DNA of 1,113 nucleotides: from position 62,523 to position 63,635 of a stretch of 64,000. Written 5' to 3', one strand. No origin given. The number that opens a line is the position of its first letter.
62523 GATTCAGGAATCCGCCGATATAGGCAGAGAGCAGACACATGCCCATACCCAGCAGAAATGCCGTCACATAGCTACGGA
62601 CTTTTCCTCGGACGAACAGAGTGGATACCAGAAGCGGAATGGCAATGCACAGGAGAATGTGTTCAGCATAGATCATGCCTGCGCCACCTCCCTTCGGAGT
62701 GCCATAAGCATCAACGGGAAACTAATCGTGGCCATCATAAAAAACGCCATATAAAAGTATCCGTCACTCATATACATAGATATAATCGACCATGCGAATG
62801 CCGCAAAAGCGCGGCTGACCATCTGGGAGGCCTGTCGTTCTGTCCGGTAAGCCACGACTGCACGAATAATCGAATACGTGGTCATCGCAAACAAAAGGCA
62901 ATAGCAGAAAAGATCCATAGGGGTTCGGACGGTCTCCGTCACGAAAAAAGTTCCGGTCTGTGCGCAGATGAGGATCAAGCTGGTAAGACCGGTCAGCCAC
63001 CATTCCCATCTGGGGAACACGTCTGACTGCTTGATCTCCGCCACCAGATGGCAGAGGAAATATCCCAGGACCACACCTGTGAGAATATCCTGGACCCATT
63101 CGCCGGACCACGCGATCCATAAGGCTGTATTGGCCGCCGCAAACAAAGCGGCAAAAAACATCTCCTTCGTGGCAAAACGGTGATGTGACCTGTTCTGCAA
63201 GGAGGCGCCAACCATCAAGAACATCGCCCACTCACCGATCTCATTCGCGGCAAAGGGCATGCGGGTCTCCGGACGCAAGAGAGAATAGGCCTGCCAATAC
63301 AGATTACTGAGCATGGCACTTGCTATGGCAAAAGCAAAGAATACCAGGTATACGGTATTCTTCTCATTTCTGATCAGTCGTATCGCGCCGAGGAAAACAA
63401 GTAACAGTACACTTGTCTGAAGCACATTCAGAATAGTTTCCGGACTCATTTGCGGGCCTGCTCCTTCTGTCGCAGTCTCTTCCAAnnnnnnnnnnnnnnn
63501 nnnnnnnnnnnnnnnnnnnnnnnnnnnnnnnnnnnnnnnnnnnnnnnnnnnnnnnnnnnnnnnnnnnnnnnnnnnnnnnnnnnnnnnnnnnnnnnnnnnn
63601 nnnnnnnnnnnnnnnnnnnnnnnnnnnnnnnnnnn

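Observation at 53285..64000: Sigma / anti-sigma-like / polytopic protein / PrsW-type protease unit adjoining an operon for a paralog, an S1 protease and a 2491-aa secreted giant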

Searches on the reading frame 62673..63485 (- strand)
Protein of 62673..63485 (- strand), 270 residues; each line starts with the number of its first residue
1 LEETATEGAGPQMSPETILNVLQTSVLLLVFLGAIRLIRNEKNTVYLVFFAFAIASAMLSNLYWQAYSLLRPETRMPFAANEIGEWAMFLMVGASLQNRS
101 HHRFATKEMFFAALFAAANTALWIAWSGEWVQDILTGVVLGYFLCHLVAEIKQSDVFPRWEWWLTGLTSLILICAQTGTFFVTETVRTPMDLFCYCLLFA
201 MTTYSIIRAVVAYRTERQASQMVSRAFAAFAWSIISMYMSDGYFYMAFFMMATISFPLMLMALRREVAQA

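Call 4: search_protein_families(library=pfam, proteins=[window:62673-63485:-], max_evalue=0.1)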
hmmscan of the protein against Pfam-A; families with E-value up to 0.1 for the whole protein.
window:62673-63485:- (270 aa): 0 families

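Call 9: search_protein_families(library=ncbifam, proteins=[window:62673-63485:-], max_evalue=0.01)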
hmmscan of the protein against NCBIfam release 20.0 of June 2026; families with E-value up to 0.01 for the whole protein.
window:62673-63485:- (270 aa): 0 families

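Call 10: find_homologous_proteins(query=window:62676-63449:-, max_evalue=0.001)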
Query seq(258 aa) (258 aa): 274 proteins with E <= 0.001 among 1456 candidates; the best 120 are listed.
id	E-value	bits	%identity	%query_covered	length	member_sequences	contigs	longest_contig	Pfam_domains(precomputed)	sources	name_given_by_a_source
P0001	4.8e-164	562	100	100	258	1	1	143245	-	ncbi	-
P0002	5.9e-131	454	79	100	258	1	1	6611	-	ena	-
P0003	7.0e-131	453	77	100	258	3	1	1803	-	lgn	-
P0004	7.0e-114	398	71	100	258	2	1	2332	-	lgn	-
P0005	2.2e-92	327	58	99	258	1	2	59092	-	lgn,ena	-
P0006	2.2e-91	324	58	99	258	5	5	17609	-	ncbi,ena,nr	ncbi:MAG: hypothetical protein IJ237_07940 [Oscillospiraceae bacterium]|nr:hypothetical protein [Osc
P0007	2.6e-90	321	58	100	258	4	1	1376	-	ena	-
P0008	3.9e-90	320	57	99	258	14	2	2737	-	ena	-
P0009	1.4e-89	318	57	99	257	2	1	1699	-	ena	-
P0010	1.8e-89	318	55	99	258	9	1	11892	-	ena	-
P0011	1.8e-89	318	58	99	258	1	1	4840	-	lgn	-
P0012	2.0e-89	318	56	100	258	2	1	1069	-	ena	-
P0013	2.3e-89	317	57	100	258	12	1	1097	-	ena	-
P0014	9.9e-88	312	56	100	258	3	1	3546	-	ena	-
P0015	1.3e-87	312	56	99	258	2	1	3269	-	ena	-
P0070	1.9e-67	246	49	98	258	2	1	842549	-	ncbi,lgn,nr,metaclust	ncbi:hypothetical protein SAMN04487934_101512 [Eubacterium ruminantium]|nr:hypothetical protein SAMN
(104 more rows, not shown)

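Call 11: find_encoding_contigs(protein=P0001, flank=10000, max_places=3)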
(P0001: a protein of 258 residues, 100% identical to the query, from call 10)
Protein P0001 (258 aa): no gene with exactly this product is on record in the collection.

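Call 12: find_encoding_contigs(protein=P0070, flank=10000, max_places=3)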
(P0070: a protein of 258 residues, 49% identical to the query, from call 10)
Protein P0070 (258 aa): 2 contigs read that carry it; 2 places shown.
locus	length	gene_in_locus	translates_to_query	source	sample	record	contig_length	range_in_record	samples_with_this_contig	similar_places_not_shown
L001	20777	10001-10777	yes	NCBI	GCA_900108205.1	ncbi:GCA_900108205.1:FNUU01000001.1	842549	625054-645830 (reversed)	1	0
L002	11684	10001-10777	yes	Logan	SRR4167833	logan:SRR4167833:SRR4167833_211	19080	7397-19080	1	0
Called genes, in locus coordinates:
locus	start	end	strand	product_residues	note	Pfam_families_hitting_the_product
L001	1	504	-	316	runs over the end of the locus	PF07885:Ion_trans_2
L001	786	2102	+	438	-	PF00501:AMP-binding, PF14535:AMP-binding_C_2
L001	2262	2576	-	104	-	PF13744:HTH_37 (faint), PF12844:HTH_19 (weak), PF01381:HTH_3, PF13443:HTH_26 (weak)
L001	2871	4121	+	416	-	PF01546:Peptidase_M20, PF07687:M20_dimer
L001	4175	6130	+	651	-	PF00664:ABC_membrane, PF00005:ABC_tran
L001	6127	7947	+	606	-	PF00664:ABC_membrane, PF00005:ABC_tran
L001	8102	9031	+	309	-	-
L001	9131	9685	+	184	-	PF04542:Sigma70_r2, PF08281:Sigma70_r4_2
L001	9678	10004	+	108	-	-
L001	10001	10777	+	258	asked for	-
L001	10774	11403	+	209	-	PF13367:PrsW-protease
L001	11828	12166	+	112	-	-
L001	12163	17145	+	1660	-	-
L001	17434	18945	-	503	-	PF08245:Mur_ligase_M, PF02875:Mur_ligase_C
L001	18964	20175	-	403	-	-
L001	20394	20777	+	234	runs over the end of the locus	PF01177:Asp_Glu_race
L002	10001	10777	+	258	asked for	-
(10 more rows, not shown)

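Call 14: find_related_loci(query=A1, collection=genome_contigs, flank=10000)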
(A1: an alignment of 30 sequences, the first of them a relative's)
Query A1 (258 aa) in genome_contigs; peptide patterns used: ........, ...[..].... (x = any residue, [..] = any of these).
191 stretches matched a pattern; 130 encode a relative of the query (tblastn E <= 1e-3); the best 80 are kept; 80 distinct loci.
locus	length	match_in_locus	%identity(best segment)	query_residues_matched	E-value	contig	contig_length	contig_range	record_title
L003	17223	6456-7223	58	1-256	7e-93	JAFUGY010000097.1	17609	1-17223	MAG: Oscillospiraceae bacterium isolate RGIG4485 Roe_deer_Omasum.Co__c699644, whole genome shotgun sequence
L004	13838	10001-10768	55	1-256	2e-92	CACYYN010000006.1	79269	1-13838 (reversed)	MAG: Ruminococcaceae bacterium isolate RUG12393 genome assembly, contig: RUG12393_asm_6, whole genome shotgun sequence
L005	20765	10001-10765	54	1-255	2e-87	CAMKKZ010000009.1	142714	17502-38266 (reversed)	MAG: uncultured Oribacterium sp. isolate SRR12081300_bin.44_metaWRAP_v1.3_MAG genome assembly, contig: ERZ12289770.104,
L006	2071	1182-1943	49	1-254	2e-84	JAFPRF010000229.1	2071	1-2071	MAG: Lachnospiraceae bacterium isolate RGIG1401 Dairy_cattle_Rumen.Co__c4041608, whole genome shotgun sequence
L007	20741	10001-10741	52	1-247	2e-79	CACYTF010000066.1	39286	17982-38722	MAG: uncultured Clostridiales bacterium isolate RUG12259 genome assembly, contig: RUG12259_asm_66, whole genome shotgun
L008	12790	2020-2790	48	1-255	8e-77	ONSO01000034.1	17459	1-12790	uncultured Lachnospiraceae bacterium isolate RUG596 genome assembly, contig: scaffold_2708, whole genome shotgun sequenc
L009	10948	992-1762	48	1-255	2e-76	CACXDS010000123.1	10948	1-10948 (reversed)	MAG: uncultured Lachnospiraceae bacterium isolate RUG11162 genome assembly, contig: RUG11162_asm_123, whole genome shotg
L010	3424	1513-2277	47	1-254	8e-75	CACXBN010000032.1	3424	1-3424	MAG: uncultured Ruminococcus sp. isolate RUG11111 genome assembly, contig: RUG11111_asm_32, whole genome shotgun sequenc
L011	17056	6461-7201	52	1-247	5e-73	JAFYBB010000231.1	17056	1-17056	MAG: Clostridia bacterium isolate RGIG6928 Sheep_Rumen-5__c1064308, whole genome shotgun sequence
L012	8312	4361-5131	47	1-256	1e-72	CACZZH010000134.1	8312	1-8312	MAG: uncultured Lachnospiraceae bacterium isolate RUG13087 genome assembly, contig: RUG13087_asm_134, whole genome shotg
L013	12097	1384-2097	50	19-254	4e-72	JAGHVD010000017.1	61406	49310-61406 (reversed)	MAG: Candidatus Scatonaster coprocaballi isolate E5_MB2_10 c_000000255709, whole genome shotgun sequence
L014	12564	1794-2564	45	1-255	4e-72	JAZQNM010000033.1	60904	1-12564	MAG: Lachnospiraceae bacterium isolate T1900045246_TH20190016.MAGScoT_cleanbin_000019 SGB_5634_k141_3971708, whole genom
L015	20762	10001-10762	49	1-254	1e-71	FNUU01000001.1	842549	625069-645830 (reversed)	Eubacterium ruminantium strain FB3002 genome assembly, contig: Ga0066876_101, whole genome shotgun sequence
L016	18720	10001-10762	44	1-254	1e-67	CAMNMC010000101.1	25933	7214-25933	MAG: uncultured Lachnospiraceae bacterium isolate SRR873595_bin.49_metaWRAP_v1.3_MAG genome assembly, contig: ERZ1756110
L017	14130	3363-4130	46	1-254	2e-67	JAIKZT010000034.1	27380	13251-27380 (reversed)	MAG: Clostridia bacterium isolate RUI514 k141_16055416_flag=0_multi=75.0000_len=27380, whole genome shotgun sequence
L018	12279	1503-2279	44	1-257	1e-66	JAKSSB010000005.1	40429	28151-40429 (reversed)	MAG: Lachnospiraceae bacterium isolate Horse_feces270 MAG270_5, whole genome shotgun sequence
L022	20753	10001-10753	44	7-255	3e-62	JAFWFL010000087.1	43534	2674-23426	MAG: Coriobacteriales bacterium isolate RGIG5691 Sheep_Duodenum.Co__c827594, whole genome shotgun sequence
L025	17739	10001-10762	40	4-255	4e-60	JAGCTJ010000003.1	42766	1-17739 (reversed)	MAG: Lachnospiraceae bacterium isolate RGIG10105 Yak_Rumen-1__c46176, whole genome shotgun sequence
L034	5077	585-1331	40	9-255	9e-53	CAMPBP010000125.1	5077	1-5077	MAG: uncultured Lachnospiraceae bacterium isolate SRR873610_bin.120_metaWRAP_v1.3_MAG genome assembly, contig: NODE_4729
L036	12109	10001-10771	39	4-258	2e-52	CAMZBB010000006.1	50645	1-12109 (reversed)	MAG TPA_asm: uncultured Clostridia bacterium isolate SRR10912535_bin.75_metaWRAP_v1.3_MAG genome assembly, contig: ERZ14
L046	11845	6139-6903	36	6-258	2e-49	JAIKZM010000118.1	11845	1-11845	MAG: Saccharofermentans sp. isolate RUI507 k141_10110013_flag=0_multi=70.0000_len=11845, whole genome shotgun sequence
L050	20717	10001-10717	38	11-247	1e-48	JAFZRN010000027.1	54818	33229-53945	MAG: Eubacterium sp. isolate RGIG8032 Water_buffalos_Rumen-1__c706119, whole genome shotgun sequence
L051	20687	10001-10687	39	31-257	2e-47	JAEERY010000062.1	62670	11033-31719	MAG: Lachnospiraceae bacterium isolate Tb.RUG.37 k141_8808085_flag=0_multi=30.9942_len=62670, whole genome shotgun seque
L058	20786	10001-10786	34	1-255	1e-45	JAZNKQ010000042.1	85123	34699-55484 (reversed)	MAG: Lachnospiraceae bacterium isolate T1900044674_TS20190140.MAGScoT_cleanbin_000020 SGB_1622_k141_862162, whole genome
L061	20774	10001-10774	36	5-255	4e-44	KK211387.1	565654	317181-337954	Lachnospiraceae bacterium AD3010 genomic scaffold T526DRAFT_scaffold00001.1, whole genome shotgun sequence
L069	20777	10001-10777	34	1-258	3e-43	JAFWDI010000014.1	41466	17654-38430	MAG: Lachnospiraceae bacterium isolate RGIG5636 Sheep_Duodenum-3__c260, whole genome shotgun sequence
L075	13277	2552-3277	33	7-254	4e-41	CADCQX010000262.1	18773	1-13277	MAG: Ruminococcaceae bacterium isolate RUG14894 genome assembly, contig: RUG14894_asm_262, whole genome shotgun sequence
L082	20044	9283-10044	33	6-257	4e-40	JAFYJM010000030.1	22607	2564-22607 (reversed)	MAG: Bacillota bacterium isolate RGIG7147 Water_buffalos_Abomasum-5__c278944, whole genome shotgun sequence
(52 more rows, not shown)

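Call 29: search_protein_families(library=pfam, proteins=[L001:12163-17145:+, L017:5256-12824:+, L003:9121-10695:+, L005:12069-14258:+, L022:12281-13738:+, L025:11868-13547:+, L034:2439-4268:+, L069:12307-15297:+, L051:11803-14043:+, L004:11647-13413:+], max_evalue=0.001)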
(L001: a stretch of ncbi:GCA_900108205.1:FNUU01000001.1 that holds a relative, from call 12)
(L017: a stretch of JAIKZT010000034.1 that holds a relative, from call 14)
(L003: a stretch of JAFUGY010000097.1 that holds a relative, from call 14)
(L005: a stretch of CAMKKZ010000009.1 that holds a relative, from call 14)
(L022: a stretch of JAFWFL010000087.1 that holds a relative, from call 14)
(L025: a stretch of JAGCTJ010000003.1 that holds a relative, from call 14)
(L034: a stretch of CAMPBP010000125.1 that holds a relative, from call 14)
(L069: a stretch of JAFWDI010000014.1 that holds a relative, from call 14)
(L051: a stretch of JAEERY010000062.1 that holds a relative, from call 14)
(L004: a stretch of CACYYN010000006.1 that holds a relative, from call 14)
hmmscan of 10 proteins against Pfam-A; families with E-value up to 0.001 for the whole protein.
L001:12163-17145:+ (1660 aa): 2 families
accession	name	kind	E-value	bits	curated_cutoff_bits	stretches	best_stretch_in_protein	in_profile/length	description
PF01391.23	Collagen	-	4.4e-25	87.7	27.2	3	1342-1399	2-59/60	Collagen triple helix repeat (20 copies)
PF01839.29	FG-GAP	-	4.1e-08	33.4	22.1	1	293-318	4-29/37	FG-GAP repeat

L017:5256-12824:+ (2522 aa): 0 families

L003:9121-10695:+ (524 aa): 0 families

L005:12069-14258:+ (729 aa): 1 family
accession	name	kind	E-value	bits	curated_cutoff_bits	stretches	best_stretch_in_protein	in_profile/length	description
PF00454.33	PI3_PI4_kinase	-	8.7e-07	29.5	27.1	1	391-471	103-177/241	Phosphatidylinositol 3- and 4-kinase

L022:12281-13738:+ (485 aa): 3 families
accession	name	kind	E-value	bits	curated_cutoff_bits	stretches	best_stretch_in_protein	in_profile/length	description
PF04055.27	Radical_SAM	-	1.6e-20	74.4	29.5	1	100-256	2-166/166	Radical SAM superfamily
PF13186.11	SPASM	-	1.8e-06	28.5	21.5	1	344-413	1-67/67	Iron-sulfur cluster-binding domain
PF13353.11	Fer4_12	-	6.4e-06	27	22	1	104-183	14-96/137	4Fe-4S single cluster domain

L025:11868-13547:+ (559 aa): 2 families
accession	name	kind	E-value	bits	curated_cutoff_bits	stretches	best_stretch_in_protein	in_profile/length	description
PF04773.18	FecR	-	2.6e-05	25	24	1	73-167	6-94/97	FecR protein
PF09479.16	Flg_new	-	0.00032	21.2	27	0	496-536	28-64/65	Listeria-Bacteroides repeat domain (List_Bact_rpt)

L034:2439-4268:+ (609 aa): 0 families

L069:12307-15297:+ (996 aa): 3 families
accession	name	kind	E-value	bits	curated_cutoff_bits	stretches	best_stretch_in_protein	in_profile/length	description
PF12892.13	FctA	-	3.6e-23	83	22.1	1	852-954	2-119/120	Spy0128-like isopeptide containing domain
PF24558.1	DUF7604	-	4.7e-08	33.9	25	1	419-508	55-144/147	Domain of unknown function (DUF7604)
PF24547.1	DUF7601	-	9.5e-05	23.4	27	1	680-808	3-91/116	Domain of unknown function (DUF7601)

L051:11803-14043:+ (746 aa): 0 families

L004:11647-13413:+ (588 aa): 0 families

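Call 30: search_protein_families(library=pfam, proteins=[L082:11123-12070:+, L082:12082-13671:+, L075:4512-5072:+, L075:5069-6085:+, L061:12027-13766:+, L050:11854-14523:+, L018:3519-7427:+, L046:7667-9304:+, L058:11914-12426:+, L058:12438-13757:+], max_evalue=0.001)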
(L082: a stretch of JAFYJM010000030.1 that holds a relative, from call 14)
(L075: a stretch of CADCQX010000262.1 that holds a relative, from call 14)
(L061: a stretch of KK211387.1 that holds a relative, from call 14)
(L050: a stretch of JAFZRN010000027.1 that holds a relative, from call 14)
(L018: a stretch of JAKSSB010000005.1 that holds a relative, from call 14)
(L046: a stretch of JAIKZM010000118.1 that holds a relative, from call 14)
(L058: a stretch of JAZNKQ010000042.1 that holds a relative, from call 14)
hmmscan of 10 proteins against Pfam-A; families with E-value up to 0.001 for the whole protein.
L082:11123-12070:+ (315 aa): 2 families
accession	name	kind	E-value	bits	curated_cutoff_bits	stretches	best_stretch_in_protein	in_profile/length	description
PF02016.21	Peptidase_S66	-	6.3e-38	130.1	25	1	13-130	1-121/121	LD-carboxypeptidase N-terminal domain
PF17676.7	Peptidase_S66C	-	2.9e-30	105.8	23.7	1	181-300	2-120/120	LD-carboxypeptidase C-terminal domain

L082:12082-13671:+ (529 aa): 1 family
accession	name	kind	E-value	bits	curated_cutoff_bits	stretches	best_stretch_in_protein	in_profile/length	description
PF00496.27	SBP_bac_5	-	6e-72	243.2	32.4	1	77-434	1-359/368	Bacterial extracellular solute-binding proteins, family 5 Middle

L075:4512-5072:+ (186 aa): 1 family
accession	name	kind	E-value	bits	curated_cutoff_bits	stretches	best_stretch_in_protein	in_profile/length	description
PF07638.17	Sigma70_ECF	-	3.3e-05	24.3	21.1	1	58-180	66-184/185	ECF sigma factor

L075:5069-6085:+ (338 aa): 0 families

L061:12027-13766:+ (579 aa): 1 family
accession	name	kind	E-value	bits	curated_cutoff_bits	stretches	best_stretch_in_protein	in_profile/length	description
PF19789.6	DUF6273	-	7.9e-13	49.1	23.5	1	92-256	2-171/172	Domain of unknown function (DUF6273)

L050:11854-14523:+ (889 aa): 2 families
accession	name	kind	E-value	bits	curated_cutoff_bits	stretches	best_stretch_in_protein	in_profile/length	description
PF18998.6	Flg_new_2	-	6.3e-15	55.4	23.6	1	564-633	2-72/73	Divergent InlB B-repeat domain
PF13306.12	LRR_5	-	3.2e-13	50.1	27.7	1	798-866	23-89/127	BspA type Leucine rich repeat region (6 copies)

L018:3519-7427:+ (1302 aa): 5 families
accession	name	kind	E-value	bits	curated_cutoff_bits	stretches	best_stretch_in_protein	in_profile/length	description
PF01391.23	Collagen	-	3.6e-13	49.5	27.2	2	1148-1205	1-58/60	Collagen triple helix repeat (20 copies)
PF13517.12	FG-GAP_3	-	3e-05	25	26.9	0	282-322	21-61/61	FG-GAP-like repeat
PF00041.27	fn3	-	3.4e-05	24.4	25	1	992-1060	11-73/84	Fibronectin type III domain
PF01839.29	FG-GAP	-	0.0003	21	22.1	0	309-322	7-20/37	FG-GAP repeat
PF19079.5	CFSR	-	0.00064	20.3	27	1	1130-1159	20-49/49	Collagen-flanked surface repeat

L046:7667-9304:+ (545 aa): 0 families

L058:11914-12426:+ (170 aa): 0 families

L058:12438-13757:+ (439 aa): 2 families
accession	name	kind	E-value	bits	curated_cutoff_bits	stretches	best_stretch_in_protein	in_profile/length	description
PF18998.6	Flg_new_2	-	6.4e-15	55.3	23.6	1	139-205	3-71/73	Divergent InlB B-repeat domain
PF07523.18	Big_3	-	8.5e-11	42.4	21.2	1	58-126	2-67/68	Bacterial Ig-like domain (group 3)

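Call 36: predict_structure(alignment_id=A1)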
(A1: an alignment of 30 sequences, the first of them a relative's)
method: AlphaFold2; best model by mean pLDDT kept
length: 258 residues; sequences in the alignment: 30
mean_pLDDT: 91.6   pTM: 0.90
mean pLDDT of the five models: 91.6, 90.2, 90.0, 89.6, 89.5
residues with pLDDT >= 90: 197; 70-90: 46; 50-70: 15; < 50: 0
segments of 3 or more residues with pLDDT < 50: none
pLDDT, mean of each block of 10 residues (from residue 1): 89 98 89 90 95 86 71 95 77 87 95 88 95 95 93 96 94 94 97 97 89 97 94 96 97 89
secondary structure, 60 per line:
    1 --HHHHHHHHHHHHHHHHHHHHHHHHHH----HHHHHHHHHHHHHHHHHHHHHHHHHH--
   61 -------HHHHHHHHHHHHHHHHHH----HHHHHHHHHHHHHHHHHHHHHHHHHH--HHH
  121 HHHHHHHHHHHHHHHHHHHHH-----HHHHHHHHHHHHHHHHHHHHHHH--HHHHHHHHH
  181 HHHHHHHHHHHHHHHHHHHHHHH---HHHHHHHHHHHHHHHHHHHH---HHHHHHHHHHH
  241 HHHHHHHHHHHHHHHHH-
elements in order: H3-28 H33-58 H68-85 H90-115 H118-141 H147-169 H172-203 H207-226 H230-257
